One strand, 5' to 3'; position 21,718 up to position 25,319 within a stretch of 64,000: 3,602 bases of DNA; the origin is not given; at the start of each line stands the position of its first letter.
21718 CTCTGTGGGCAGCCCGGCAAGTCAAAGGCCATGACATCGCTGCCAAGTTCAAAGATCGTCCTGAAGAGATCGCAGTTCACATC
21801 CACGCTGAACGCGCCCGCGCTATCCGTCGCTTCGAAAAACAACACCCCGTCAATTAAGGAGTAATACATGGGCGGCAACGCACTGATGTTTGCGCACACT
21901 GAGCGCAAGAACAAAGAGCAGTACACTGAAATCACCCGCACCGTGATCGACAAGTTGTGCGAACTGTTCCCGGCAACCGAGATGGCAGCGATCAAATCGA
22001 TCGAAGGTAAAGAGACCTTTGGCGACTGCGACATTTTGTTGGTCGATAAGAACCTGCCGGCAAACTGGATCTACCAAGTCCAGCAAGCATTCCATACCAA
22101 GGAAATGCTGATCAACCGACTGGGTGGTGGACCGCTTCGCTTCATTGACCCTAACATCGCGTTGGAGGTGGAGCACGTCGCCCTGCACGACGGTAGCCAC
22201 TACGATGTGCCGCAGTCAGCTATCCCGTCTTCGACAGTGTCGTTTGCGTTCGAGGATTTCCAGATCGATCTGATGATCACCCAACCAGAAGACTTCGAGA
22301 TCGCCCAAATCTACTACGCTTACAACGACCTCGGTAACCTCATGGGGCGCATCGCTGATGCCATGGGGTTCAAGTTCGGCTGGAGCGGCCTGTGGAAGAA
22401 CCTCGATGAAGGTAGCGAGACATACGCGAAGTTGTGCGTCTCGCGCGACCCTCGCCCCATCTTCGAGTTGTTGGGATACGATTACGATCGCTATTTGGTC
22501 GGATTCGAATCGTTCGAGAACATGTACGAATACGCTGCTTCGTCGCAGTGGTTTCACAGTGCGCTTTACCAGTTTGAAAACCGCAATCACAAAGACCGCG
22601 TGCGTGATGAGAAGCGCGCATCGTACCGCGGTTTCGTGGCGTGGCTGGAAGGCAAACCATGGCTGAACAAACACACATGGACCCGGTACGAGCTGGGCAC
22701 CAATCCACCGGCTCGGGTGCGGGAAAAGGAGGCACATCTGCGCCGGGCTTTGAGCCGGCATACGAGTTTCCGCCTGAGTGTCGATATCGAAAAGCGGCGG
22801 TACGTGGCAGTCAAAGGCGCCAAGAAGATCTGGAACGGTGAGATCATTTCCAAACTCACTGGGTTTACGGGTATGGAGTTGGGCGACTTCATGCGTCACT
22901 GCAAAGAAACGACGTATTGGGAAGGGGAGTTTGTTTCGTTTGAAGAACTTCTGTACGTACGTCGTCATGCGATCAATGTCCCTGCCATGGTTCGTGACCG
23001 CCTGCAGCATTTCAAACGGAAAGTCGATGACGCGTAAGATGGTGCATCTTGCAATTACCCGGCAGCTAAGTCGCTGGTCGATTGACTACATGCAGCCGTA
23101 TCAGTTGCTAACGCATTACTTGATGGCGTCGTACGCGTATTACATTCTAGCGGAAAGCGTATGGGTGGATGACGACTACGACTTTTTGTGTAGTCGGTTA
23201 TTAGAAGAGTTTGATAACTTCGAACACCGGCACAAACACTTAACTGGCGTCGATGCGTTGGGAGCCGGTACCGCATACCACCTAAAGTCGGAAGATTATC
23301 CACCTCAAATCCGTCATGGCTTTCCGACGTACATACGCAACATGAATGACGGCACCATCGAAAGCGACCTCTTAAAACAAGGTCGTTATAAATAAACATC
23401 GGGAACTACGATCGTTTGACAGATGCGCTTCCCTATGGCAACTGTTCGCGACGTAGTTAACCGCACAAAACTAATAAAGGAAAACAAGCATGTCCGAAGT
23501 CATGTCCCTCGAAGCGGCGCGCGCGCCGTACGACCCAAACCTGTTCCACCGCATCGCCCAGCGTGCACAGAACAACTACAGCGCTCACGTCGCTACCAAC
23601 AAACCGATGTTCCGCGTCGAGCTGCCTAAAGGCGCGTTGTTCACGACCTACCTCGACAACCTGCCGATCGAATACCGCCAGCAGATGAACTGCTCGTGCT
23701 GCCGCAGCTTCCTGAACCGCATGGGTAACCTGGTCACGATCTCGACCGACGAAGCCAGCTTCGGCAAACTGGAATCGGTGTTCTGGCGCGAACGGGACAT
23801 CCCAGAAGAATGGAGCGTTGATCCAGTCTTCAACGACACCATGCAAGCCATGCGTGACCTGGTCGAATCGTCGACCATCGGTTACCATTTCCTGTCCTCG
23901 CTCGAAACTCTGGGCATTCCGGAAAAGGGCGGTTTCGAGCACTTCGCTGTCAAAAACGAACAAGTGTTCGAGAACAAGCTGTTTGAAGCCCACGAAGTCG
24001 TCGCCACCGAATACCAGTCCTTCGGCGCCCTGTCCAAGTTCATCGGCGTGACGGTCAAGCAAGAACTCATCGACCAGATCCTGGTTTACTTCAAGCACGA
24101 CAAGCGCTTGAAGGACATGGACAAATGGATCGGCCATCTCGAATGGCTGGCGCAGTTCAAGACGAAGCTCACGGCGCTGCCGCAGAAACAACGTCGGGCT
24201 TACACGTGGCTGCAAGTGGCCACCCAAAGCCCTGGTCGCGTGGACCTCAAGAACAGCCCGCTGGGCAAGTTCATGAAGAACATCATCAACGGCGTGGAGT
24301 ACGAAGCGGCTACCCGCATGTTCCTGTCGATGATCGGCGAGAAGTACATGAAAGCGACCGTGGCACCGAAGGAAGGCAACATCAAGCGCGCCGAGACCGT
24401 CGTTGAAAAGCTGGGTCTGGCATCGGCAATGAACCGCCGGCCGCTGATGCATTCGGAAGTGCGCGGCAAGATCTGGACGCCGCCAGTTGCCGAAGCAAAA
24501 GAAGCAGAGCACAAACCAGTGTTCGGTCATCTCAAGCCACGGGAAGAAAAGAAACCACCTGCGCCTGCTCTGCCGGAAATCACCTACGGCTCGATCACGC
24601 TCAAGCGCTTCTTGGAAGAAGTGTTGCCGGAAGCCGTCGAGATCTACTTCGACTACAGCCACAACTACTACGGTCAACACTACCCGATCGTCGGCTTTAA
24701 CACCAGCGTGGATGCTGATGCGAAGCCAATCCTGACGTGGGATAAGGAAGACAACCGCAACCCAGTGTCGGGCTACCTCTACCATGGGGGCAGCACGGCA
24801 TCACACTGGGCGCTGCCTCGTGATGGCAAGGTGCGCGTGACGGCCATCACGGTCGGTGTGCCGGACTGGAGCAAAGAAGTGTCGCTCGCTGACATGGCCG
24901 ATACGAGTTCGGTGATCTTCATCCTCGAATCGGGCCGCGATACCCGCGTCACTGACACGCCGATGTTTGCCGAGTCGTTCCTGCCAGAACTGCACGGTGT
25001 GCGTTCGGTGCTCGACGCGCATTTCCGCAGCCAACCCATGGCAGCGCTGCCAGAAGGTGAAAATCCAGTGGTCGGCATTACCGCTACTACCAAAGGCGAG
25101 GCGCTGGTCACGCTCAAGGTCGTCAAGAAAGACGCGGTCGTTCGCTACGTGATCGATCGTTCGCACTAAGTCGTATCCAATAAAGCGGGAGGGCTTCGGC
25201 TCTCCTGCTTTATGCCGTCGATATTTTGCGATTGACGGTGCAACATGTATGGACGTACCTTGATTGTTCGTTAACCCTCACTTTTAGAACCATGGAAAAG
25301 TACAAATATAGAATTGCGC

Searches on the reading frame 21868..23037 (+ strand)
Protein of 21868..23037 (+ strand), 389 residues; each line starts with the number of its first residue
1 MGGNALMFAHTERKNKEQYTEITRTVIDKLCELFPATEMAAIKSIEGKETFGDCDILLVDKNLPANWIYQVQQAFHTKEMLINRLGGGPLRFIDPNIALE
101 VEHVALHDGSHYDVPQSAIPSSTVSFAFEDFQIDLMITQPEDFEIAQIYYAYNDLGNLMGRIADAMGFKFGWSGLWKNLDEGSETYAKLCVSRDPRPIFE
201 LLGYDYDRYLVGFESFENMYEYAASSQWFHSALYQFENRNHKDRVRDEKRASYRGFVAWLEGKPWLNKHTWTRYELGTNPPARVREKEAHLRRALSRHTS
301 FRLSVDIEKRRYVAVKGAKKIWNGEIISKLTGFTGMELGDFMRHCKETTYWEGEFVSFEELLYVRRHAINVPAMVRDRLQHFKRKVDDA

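Call 3: search_protein_families(library=pfam, proteins=[window:21868-23037:+], max_evalue=0.01)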
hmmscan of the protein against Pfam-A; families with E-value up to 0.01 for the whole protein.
window:21868-23037:+ (389 aa): 0 families

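Call 4: search_protein_families(library=ncbifam, proteins=[window:21868-23037:+], max_evalue=0.01)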
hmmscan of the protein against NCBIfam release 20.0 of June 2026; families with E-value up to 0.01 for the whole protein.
window:21868-23037:+ (389 aa): 0 families

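Call 9: search_protein_families(library=phrogs, proteins=[window:21868-23037:+], max_evalue=0.001)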
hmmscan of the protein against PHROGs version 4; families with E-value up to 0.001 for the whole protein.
window:21868-23037:+ (389 aa): 1 family
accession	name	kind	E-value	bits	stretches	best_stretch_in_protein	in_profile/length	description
phrog_24943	-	DNA, RNA and nucleotide metabolism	2.6e-39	136.4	1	1-268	1-247/350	DNA polymerase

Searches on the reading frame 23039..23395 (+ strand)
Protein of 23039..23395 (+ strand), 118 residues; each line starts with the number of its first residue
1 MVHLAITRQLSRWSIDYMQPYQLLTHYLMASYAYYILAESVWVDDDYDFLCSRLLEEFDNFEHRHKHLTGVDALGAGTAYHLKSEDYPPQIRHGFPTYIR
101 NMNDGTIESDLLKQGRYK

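Call 50: search_protein_families(library=pfam, proteins=[window:23039-23395:+], max_evalue=1)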
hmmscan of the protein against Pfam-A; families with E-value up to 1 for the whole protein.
window:23039-23395:+ (118 aa): 1 family
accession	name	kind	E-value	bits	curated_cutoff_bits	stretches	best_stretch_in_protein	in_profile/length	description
PF22745.1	Nlig-Ia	-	4.8e-07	30.8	27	1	27-86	13-76/92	DNA ligase-like, N-terminal NAD+-binding domain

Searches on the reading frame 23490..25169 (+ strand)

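Call 3: search_protein_families(library=pfam, proteins=[window:23490-25169:+], max_evalue=0.01)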
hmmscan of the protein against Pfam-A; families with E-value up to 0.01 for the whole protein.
window:23490-25169:+ (559 aa): 0 families

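Call 9: search_protein_families(library=phrogs, proteins=[window:23490-25169:+], max_evalue=0.001)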
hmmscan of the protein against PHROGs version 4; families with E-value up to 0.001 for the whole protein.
window:23490-25169:+ (559 aa): 2 families
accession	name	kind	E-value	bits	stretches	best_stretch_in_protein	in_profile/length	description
phrog_1735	-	unknown function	1.6e-64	219.9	2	19-433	4-407/673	-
phrog_21434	-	unknown function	0.00068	21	0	22-88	7-77/93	-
